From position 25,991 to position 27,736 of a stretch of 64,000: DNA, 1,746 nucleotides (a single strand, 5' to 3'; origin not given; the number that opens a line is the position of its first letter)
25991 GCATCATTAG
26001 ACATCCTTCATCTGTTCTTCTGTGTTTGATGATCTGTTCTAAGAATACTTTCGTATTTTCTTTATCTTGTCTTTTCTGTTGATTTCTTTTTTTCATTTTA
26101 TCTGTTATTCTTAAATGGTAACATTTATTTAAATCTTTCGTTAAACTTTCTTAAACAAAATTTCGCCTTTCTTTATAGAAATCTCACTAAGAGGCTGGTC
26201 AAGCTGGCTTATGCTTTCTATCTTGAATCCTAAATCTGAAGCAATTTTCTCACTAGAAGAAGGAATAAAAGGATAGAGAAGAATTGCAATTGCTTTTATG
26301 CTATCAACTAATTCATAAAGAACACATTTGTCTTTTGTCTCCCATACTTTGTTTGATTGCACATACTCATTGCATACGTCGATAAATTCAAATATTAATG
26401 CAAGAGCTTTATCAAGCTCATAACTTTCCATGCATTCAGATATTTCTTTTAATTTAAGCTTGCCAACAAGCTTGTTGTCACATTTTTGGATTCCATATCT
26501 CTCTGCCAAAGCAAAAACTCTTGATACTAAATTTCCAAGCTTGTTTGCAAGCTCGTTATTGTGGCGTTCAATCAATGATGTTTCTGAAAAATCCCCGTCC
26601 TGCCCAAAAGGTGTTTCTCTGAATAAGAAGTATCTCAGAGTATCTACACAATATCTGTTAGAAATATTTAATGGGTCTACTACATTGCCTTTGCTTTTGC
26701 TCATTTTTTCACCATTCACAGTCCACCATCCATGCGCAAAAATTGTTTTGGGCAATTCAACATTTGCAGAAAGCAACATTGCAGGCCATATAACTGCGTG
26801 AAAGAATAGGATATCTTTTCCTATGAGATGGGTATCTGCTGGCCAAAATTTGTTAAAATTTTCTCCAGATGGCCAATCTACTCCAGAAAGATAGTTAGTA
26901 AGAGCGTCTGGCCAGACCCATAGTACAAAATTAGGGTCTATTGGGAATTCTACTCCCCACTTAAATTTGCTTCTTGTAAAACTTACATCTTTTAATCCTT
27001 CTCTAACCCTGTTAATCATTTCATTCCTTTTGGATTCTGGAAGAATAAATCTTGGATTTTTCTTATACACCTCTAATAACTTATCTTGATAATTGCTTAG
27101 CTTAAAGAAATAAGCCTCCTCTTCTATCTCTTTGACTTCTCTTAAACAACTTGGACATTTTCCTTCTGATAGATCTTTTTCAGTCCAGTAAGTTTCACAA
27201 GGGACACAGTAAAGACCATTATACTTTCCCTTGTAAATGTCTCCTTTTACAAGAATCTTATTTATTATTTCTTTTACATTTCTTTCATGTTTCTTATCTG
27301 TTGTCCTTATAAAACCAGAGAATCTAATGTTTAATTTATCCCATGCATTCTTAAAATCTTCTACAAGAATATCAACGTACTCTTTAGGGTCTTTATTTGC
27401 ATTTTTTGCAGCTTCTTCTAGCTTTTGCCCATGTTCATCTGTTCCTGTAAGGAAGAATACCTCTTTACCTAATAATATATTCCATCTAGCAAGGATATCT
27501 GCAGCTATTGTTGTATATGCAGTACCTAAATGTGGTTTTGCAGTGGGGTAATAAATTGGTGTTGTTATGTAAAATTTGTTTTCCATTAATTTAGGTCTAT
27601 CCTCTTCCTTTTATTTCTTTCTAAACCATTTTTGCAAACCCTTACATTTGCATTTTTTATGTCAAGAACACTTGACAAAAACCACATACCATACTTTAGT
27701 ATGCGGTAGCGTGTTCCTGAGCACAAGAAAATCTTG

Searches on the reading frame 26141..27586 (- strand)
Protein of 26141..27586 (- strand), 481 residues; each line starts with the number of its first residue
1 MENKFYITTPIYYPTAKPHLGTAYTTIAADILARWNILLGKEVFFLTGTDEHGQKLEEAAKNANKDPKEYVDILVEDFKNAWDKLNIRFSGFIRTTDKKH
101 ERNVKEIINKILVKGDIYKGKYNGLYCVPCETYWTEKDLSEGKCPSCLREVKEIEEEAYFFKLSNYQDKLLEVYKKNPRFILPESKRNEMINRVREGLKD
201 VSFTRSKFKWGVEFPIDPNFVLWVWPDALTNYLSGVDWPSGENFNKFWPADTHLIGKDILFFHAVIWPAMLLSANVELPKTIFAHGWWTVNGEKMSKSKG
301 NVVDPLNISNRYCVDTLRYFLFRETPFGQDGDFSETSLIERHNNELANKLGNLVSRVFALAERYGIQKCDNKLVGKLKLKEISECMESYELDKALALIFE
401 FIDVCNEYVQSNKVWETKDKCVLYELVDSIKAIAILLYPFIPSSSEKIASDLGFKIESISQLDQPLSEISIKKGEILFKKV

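Call 10: search_protein_families(library=ncbifam, proteins=[window:26141-27586:-])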
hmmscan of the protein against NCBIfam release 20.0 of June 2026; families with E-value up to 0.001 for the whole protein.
window:26141-27586:- (481 aa): 20 families
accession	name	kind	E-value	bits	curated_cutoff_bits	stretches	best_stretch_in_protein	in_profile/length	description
NF008900.0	PRK12267.1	equivalog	9.3e-190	632.3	598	1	2-481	3-510/648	methionine--tRNA ligase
TIGR00398.1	metG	equivalog_domain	1.2e-148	496.2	336.35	1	5-481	1-529/530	methionine--tRNA ligase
NF008860.0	PRK11893.2-2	equivalog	1.3e-97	328.2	761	3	243-454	321-549/583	methionine--tRNA ligase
NF001100.0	PRK00133.1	equivalog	5.5e-92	309.4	587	2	130-481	161-531/676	methionine--tRNA ligase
TIGR00422.1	valS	equivalog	1.4e-38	132.5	612.1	2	221-470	450-717/863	valine--tRNA ligase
NF004349.1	PRK05729.1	equivalog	2.4e-32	112.1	704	1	233-460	452-691/860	valine--tRNA ligase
NF009687.0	PRK13208.1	equivalog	1e-31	109.9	738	2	235-460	472-711/801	valine--tRNA ligase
NF008957.0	PRK12300.1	subfamily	2.8e-30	105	677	2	243-454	573-781/946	leucine--tRNA ligase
TIGR00396.1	leuS_bact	equivalog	7.5e-29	100.4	548.4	2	2-172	28-202/843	leucine--tRNA ligase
TIGR00395.1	leuS_arch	equivalog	2.2e-23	82.2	648.5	1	242-453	566-777/938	leucine--tRNA ligase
TIGR00392.1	ileS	equivalog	7.6e-23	80.6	621.4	2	224-464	538-803/861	isoleucine--tRNA ligase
NF008859.0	PRK11893.2-1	equivalog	6.3e-22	78.2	553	2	140-375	169-412/498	methionine--tRNA ligase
NF011492.0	PRK14900.1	equivalog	2e-20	72.3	1783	1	221-456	456-711/1044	valine--tRNA ligase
TIGR00435.1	cysS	equivalog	2.1e-17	63.4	340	2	251-433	221-401/466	cysteine--tRNA ligase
NF000540.1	alt_ValS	exception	2.7e-16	58.7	900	1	239-450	517-741/827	valine--tRNA ligase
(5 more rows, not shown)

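Call 11: find_encoding_contigs(protein=window:26141-27586:-, flank=10000, max_places=6)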
Protein window:26141-27586:- (481 aa): no gene with exactly this product is on record in the collection.
